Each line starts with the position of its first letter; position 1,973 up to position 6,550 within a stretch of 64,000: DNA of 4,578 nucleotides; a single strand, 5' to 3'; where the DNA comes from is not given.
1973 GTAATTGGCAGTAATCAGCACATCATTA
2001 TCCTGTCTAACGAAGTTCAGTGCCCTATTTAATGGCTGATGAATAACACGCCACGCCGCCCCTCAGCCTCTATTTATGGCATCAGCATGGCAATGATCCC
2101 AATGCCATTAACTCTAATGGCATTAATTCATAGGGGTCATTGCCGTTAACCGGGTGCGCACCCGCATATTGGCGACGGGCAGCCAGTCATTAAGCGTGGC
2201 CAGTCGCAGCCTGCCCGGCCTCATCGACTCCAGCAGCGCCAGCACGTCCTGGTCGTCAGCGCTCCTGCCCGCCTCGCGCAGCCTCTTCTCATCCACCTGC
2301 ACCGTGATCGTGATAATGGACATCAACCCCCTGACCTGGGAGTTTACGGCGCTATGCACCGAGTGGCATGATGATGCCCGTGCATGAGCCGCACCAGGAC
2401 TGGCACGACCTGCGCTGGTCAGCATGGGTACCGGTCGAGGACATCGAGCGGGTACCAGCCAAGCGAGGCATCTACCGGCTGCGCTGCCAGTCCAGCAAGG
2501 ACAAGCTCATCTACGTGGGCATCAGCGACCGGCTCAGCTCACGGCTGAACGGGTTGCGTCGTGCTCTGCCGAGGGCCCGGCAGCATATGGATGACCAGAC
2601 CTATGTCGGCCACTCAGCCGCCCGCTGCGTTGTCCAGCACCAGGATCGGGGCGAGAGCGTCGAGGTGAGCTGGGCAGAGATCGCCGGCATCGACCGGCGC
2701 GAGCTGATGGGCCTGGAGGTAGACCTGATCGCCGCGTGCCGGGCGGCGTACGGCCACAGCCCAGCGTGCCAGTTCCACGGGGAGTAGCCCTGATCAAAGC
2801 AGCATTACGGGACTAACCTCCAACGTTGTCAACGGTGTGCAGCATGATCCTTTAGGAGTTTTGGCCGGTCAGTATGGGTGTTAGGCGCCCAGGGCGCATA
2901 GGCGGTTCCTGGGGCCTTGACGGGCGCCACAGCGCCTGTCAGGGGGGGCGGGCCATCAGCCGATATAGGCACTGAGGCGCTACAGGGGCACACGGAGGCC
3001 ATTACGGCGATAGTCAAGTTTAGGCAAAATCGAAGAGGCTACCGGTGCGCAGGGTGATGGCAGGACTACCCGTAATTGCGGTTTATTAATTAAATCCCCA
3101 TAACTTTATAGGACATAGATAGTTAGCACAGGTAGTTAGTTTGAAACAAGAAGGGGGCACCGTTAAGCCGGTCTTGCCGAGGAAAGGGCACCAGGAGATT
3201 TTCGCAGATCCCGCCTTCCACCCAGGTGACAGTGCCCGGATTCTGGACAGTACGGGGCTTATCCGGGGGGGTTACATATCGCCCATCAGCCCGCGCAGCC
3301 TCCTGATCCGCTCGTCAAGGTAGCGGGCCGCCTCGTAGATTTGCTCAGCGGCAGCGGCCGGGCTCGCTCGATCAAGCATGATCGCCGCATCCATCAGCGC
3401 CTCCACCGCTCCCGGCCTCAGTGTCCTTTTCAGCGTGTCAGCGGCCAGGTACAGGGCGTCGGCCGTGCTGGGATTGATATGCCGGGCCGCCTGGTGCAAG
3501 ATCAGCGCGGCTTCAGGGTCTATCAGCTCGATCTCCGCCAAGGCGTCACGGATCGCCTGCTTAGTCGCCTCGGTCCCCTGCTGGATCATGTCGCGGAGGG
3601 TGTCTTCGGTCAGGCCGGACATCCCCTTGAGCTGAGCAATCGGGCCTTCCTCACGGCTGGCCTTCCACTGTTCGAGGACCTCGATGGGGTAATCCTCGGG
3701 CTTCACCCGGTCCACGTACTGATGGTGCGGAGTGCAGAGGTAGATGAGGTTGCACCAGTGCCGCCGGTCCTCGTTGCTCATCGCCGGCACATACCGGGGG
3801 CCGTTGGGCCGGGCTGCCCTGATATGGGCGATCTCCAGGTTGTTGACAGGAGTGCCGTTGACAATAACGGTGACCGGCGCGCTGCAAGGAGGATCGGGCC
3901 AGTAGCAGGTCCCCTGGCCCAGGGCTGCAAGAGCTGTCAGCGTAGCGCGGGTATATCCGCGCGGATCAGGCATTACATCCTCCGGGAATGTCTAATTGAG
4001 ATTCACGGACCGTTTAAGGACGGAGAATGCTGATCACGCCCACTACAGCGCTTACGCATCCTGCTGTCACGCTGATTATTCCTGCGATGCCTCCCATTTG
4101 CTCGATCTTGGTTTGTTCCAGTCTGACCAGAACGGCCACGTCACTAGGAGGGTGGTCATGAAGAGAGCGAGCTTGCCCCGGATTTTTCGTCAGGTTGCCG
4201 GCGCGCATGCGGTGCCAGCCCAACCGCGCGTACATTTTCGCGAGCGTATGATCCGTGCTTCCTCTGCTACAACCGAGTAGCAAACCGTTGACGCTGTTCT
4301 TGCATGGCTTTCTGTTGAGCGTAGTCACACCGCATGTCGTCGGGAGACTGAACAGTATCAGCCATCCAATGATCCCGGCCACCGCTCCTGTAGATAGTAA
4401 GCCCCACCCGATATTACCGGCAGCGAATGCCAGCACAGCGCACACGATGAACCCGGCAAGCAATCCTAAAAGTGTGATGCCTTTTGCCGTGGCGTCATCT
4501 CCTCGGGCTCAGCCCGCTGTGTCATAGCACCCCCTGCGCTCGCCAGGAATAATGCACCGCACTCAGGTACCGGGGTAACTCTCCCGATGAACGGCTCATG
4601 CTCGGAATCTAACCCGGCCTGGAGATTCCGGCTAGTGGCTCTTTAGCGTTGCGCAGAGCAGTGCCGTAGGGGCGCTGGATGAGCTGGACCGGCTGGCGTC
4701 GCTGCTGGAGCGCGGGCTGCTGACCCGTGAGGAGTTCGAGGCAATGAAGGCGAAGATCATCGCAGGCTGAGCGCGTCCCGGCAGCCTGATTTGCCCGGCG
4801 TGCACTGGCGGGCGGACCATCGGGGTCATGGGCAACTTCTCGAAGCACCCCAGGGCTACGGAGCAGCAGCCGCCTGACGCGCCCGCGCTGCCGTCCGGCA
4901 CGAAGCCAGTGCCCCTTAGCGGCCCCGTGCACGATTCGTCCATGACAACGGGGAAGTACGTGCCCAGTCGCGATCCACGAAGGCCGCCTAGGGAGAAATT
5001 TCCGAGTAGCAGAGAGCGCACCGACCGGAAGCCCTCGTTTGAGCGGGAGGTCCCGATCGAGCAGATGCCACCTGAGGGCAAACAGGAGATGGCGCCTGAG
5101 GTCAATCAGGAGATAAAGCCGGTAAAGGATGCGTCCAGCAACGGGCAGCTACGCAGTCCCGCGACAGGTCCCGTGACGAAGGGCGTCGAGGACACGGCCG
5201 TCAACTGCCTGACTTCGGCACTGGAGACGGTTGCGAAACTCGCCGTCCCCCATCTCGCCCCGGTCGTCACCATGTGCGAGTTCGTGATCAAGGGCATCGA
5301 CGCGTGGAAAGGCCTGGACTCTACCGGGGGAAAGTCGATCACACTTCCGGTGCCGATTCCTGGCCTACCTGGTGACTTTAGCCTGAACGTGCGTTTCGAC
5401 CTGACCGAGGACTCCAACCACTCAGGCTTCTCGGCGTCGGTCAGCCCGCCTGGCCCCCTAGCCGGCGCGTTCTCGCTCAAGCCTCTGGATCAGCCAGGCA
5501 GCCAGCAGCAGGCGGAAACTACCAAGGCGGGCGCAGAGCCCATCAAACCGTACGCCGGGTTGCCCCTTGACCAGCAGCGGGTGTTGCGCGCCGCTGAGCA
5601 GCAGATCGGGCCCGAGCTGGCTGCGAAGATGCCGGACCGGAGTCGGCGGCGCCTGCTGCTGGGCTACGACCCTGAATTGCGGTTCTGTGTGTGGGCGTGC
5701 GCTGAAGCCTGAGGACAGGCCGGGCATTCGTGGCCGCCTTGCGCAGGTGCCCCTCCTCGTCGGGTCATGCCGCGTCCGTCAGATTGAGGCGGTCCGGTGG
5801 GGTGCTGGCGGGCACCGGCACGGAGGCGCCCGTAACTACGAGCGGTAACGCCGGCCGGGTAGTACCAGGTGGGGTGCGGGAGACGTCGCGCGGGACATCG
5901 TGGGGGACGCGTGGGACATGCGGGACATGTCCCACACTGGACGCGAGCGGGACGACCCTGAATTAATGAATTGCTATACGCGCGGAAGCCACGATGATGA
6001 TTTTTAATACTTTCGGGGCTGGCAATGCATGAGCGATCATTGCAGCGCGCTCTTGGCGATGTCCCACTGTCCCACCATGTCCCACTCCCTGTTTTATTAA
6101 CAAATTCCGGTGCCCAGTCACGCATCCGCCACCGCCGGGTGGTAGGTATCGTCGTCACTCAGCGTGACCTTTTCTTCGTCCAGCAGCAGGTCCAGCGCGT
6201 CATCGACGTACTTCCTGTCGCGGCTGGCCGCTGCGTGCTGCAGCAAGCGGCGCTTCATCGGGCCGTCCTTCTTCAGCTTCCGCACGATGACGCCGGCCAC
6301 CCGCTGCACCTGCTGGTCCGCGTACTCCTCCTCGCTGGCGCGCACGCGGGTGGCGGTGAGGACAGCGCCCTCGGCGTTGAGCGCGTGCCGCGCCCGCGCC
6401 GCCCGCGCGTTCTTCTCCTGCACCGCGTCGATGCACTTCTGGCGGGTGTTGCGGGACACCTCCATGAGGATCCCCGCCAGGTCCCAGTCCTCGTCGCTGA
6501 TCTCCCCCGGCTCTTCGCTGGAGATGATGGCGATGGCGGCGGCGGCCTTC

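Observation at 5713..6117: Opposed iteron arrays around an AT-rich core directly 3' of the PrimPol-helicase gene (candidate ori)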

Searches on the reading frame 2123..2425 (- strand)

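Call 52: search_protein_families(library=pfam, proteins=[window:2123-2425:-], max_evalue=0.1)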
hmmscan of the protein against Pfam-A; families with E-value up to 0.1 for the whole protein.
window:2123-2425:- (100 aa): 1 family
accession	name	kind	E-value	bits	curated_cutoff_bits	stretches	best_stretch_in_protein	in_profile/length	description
PF09613.16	HrpB1_HrpK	-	0.049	13.7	29.3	1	28-88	8-60/126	Bacterial type III secretion protein (HrpB1_HrpK)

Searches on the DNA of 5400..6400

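Call 54: search_rna_families(source=window, start=5400, end=6400, threshold=evalue, max_evalue=1)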
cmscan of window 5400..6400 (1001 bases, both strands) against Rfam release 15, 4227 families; matches with E-value up to 1: 0.
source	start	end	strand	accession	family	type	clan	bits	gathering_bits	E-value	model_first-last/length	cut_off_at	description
